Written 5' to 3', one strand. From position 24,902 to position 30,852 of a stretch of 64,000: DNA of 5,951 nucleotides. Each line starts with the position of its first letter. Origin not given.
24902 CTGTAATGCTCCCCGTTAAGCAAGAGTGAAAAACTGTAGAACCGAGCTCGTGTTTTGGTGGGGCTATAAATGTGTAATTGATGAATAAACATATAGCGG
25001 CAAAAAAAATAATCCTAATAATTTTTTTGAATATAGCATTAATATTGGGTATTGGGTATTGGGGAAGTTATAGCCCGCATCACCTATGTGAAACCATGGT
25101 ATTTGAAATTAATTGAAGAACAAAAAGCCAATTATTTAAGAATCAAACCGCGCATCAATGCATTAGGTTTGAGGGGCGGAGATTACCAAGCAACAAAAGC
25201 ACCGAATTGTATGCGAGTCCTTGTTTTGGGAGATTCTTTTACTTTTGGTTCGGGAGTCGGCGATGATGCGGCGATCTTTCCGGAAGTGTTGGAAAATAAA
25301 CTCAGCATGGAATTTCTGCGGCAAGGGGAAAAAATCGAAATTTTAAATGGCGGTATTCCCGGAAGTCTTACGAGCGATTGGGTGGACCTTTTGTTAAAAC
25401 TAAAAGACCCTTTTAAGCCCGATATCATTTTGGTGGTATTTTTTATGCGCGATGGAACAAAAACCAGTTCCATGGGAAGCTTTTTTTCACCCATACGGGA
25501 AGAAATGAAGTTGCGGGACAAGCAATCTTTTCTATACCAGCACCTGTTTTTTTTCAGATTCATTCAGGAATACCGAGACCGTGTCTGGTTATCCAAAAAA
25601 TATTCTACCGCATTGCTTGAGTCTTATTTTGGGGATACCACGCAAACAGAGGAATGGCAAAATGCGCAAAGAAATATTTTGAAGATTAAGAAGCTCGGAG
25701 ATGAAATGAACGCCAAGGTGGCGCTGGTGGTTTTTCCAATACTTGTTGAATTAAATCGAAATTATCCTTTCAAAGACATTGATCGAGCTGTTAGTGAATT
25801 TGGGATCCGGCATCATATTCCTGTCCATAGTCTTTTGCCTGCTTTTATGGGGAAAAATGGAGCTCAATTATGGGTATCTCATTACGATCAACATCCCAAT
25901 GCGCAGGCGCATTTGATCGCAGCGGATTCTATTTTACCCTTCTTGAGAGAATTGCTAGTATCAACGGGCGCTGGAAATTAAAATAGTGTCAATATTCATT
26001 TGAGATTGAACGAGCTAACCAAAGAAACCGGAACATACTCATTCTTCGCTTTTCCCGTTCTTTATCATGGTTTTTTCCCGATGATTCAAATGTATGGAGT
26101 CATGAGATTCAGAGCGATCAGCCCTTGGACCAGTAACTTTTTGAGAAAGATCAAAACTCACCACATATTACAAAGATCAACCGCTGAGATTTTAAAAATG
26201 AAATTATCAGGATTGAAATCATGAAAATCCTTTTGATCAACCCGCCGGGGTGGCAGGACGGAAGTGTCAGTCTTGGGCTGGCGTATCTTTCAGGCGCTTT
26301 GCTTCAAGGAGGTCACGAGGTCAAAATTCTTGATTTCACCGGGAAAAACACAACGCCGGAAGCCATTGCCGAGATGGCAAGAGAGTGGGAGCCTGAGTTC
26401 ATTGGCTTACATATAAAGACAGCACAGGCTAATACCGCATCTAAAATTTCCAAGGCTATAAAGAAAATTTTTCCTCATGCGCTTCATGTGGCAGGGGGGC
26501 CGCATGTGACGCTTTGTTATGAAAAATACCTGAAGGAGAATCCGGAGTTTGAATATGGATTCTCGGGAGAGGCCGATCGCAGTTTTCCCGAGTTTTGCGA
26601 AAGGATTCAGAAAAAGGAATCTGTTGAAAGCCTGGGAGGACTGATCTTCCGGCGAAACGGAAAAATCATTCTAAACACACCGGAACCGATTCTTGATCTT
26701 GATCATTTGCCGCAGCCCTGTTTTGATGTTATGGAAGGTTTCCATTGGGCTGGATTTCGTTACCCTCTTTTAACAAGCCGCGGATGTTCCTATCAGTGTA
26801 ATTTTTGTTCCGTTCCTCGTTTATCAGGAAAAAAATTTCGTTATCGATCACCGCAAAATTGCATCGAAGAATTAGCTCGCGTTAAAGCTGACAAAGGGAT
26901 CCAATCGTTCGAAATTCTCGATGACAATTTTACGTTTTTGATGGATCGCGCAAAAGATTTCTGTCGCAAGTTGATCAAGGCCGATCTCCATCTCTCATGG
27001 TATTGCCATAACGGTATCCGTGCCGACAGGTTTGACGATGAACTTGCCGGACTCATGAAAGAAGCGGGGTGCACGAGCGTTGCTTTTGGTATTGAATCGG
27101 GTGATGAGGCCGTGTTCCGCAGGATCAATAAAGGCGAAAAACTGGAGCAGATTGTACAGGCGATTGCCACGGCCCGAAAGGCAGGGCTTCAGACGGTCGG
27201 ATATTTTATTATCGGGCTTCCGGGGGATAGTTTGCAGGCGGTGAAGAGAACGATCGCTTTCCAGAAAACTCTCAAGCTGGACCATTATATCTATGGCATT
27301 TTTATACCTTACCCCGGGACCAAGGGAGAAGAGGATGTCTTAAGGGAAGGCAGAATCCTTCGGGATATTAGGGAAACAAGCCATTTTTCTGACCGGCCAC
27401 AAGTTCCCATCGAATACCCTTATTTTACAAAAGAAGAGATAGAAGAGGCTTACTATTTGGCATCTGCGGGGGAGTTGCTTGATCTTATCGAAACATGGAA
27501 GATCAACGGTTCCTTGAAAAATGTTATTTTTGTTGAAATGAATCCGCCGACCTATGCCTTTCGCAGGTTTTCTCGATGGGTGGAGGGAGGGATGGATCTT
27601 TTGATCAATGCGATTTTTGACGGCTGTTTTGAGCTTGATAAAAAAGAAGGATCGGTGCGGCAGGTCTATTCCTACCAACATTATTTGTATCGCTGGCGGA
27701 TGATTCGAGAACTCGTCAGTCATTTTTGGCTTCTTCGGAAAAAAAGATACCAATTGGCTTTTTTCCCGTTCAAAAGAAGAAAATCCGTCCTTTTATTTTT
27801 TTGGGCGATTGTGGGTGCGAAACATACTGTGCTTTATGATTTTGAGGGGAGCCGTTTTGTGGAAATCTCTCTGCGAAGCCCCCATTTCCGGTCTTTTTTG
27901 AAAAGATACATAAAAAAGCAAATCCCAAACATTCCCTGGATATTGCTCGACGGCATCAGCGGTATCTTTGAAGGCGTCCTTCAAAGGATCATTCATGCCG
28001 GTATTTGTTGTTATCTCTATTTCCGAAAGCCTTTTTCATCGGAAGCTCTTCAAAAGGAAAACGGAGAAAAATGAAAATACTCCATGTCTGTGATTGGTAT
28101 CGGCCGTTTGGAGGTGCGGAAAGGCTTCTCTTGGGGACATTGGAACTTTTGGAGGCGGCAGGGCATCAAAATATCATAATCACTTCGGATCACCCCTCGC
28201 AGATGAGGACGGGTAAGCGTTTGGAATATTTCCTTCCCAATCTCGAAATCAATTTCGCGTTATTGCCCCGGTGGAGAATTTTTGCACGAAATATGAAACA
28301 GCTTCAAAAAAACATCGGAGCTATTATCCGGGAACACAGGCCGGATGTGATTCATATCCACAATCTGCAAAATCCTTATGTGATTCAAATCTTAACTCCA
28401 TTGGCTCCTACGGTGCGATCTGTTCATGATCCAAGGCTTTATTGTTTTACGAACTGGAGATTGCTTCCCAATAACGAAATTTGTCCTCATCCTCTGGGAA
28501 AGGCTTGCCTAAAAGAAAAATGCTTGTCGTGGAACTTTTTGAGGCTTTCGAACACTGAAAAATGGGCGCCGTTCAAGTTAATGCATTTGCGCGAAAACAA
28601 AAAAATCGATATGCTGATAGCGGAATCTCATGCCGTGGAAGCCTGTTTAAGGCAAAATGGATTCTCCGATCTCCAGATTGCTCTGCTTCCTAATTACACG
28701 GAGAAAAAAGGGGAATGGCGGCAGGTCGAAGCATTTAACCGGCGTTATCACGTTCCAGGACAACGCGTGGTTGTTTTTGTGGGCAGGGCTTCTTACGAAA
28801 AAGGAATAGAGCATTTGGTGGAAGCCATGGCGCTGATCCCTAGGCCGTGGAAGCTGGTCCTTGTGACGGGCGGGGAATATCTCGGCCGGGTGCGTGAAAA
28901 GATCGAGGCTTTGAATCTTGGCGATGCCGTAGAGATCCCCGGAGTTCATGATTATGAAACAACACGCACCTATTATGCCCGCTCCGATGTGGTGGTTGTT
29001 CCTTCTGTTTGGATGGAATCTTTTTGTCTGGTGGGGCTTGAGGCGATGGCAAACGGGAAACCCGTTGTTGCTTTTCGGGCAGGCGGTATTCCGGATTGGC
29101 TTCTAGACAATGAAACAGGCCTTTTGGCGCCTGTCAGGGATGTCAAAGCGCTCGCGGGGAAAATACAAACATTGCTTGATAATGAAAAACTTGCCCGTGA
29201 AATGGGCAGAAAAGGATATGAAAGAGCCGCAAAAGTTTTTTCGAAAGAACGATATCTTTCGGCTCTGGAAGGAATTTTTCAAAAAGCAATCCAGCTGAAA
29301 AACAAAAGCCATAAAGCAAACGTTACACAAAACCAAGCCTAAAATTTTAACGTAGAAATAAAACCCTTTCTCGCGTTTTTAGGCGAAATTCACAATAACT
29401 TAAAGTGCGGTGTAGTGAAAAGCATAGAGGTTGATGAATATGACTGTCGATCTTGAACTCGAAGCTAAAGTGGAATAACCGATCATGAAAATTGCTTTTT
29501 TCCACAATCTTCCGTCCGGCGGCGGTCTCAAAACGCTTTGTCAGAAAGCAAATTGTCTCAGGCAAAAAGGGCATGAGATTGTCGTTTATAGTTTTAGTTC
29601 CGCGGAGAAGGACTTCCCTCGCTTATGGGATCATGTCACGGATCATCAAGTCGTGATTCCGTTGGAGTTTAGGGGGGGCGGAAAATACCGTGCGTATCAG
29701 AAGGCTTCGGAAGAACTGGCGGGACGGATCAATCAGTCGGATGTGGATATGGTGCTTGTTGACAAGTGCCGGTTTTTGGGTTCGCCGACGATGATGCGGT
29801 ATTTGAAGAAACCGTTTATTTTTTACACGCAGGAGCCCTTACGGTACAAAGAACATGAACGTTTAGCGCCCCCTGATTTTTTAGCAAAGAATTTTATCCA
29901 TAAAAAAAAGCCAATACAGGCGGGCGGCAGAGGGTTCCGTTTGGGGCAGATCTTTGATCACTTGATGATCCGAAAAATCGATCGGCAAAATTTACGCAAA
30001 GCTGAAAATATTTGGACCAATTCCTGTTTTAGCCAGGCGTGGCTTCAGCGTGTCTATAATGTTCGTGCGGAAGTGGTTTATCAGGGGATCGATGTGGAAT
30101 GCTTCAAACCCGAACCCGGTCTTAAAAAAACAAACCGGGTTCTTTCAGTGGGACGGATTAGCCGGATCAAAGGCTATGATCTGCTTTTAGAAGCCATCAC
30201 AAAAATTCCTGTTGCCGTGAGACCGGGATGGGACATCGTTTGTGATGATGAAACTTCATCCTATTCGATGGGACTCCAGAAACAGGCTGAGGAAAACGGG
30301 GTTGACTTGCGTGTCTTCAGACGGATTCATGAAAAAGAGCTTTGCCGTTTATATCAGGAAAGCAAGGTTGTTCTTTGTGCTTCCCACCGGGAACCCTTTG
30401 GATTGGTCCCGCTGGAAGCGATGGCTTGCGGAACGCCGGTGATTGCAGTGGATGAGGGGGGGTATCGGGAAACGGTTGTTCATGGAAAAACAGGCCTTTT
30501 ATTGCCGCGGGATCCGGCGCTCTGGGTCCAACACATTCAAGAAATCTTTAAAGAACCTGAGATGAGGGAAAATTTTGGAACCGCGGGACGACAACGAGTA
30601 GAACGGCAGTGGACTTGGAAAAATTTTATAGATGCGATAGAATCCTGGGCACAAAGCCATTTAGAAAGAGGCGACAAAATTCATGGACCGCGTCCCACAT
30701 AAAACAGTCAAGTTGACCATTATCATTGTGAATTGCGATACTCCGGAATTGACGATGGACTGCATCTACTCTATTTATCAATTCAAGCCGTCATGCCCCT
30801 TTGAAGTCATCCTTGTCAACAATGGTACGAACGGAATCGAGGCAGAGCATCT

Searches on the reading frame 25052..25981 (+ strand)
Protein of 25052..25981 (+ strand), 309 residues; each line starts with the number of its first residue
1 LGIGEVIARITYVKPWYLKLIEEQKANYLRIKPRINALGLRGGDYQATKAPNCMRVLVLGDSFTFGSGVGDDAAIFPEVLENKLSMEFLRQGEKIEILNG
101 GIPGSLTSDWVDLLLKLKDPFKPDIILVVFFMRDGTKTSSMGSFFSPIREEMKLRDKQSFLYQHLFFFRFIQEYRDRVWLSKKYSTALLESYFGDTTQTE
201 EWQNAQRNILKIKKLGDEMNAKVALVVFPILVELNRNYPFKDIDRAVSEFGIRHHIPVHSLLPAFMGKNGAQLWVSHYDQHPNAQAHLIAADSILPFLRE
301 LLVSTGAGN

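Call 8: search_protein_families(library=pfam, proteins=[window:25052-25981:+], max_evalue=0.001)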
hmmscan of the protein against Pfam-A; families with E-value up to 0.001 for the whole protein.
window:25052-25981:+ (309 aa): 2 families
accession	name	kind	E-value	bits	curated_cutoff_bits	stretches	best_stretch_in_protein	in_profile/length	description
PF13472.12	Lipase_GDSL_2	-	1.4e-07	32.6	32.9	1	58-287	1-176/178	GDSL-like Lipase/Acylhydrolase family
PF00657.28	Lipase_GDSL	-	6.3e-06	26.9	23.6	1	56-293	1-207/208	GDSL-like Lipase/Acylhydrolase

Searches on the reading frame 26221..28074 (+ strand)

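Call 8: search_protein_families(library=pfam, proteins=[window:26221-28074:+], max_evalue=0.001)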
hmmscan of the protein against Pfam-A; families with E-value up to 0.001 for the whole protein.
window:26221-28074:+ (617 aa): 2 families
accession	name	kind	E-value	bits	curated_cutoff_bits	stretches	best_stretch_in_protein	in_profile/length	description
PF04055.27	Radical_SAM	-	3.5e-27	96.1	29.5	1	185-346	3-164/166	Radical SAM superfamily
PF02310.24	B12-binding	-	1.6e-18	67.1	32.1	1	17-124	14-119/121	B12 binding domain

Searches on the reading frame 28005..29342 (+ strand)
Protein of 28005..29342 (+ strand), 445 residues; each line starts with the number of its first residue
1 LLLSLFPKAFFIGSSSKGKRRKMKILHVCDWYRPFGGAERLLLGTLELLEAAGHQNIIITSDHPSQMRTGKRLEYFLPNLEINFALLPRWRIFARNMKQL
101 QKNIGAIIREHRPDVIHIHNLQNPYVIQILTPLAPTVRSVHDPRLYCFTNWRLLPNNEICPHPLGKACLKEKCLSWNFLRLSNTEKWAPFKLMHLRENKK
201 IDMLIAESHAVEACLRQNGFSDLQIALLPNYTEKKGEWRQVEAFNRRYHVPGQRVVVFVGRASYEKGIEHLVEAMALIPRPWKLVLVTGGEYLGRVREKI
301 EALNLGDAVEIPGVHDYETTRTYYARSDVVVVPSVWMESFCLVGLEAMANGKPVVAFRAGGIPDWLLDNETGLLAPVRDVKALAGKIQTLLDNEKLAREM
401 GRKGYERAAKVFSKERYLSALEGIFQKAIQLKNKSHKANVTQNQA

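Call 51: search_protein_families(library=pfam, proteins=[window:28005-29342:+], max_evalue=0.001)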
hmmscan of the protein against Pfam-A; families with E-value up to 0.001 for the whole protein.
window:28005-29342:+ (445 aa): 6 families
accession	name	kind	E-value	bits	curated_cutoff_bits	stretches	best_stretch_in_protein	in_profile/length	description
PF00534.26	Glycos_transf_1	-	5.8e-39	133.8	26.4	1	251-407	13-172/172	Glycosyl transferases group 1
PF13692.12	Glyco_trans_1_4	-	4.7e-32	111.6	27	1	254-393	2-142/142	Glycosyl transferases group 1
PF13439.12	Glyco_transf_4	-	3.7e-11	43.8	28.5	1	35-230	1-164/170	Glycosyltransferase Family 4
PF20706.3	GT4-conflict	-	7.6e-08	32.2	26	1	249-374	191-324/385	Family 4 Glycosyltransferase in conflict systems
PF13579.12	Glyco_trans_4_4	-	1.4e-07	32.4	29.7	1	36-230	1-157/158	Glycosyl transferase 4-like domain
PF13524.12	Glyco_trans_1_2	-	6.8e-07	29.8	25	1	344-411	67-132/144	Glycosyl transferase-like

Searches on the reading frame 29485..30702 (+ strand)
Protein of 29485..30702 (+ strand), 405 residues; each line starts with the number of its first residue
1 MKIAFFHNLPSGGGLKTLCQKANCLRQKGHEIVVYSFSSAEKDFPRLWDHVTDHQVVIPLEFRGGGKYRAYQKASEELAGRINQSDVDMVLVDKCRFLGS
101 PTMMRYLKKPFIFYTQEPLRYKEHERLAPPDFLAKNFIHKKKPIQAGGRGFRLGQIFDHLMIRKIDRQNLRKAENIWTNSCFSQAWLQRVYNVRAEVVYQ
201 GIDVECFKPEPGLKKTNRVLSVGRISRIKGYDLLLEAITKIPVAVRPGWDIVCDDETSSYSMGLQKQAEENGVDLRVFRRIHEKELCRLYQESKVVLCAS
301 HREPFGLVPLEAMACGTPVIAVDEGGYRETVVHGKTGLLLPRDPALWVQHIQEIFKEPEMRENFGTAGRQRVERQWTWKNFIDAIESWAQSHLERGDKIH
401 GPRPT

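Call 3: search_protein_families(library=pfam, proteins=[window:29485-30702:+], max_evalue=0.01)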
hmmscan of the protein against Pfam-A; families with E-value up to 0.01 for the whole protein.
window:29485-30702:+ (405 aa): 5 families
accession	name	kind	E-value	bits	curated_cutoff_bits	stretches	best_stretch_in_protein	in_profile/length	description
PF00534.26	Glycos_transf_1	-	5.1e-36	124.2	26.4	1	212-371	10-172/172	Glycosyl transferases group 1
PF13692.12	Glyco_trans_1_4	-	1.7e-24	87.1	27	1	217-355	2-140/142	Glycosyl transferases group 1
PF20706.3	GT4-conflict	-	3e-13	50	26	1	209-383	190-383/385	Family 4 Glycosyltransferase in conflict systems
PF13524.12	Glyco_trans_1_2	-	8.9e-12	45.6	25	1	278-386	32-143/144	Glycosyl transferase-like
PF13439.12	Glyco_transf_4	-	5e-07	30.3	28.5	1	12-205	2-169/170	Glycosyltransferase Family 4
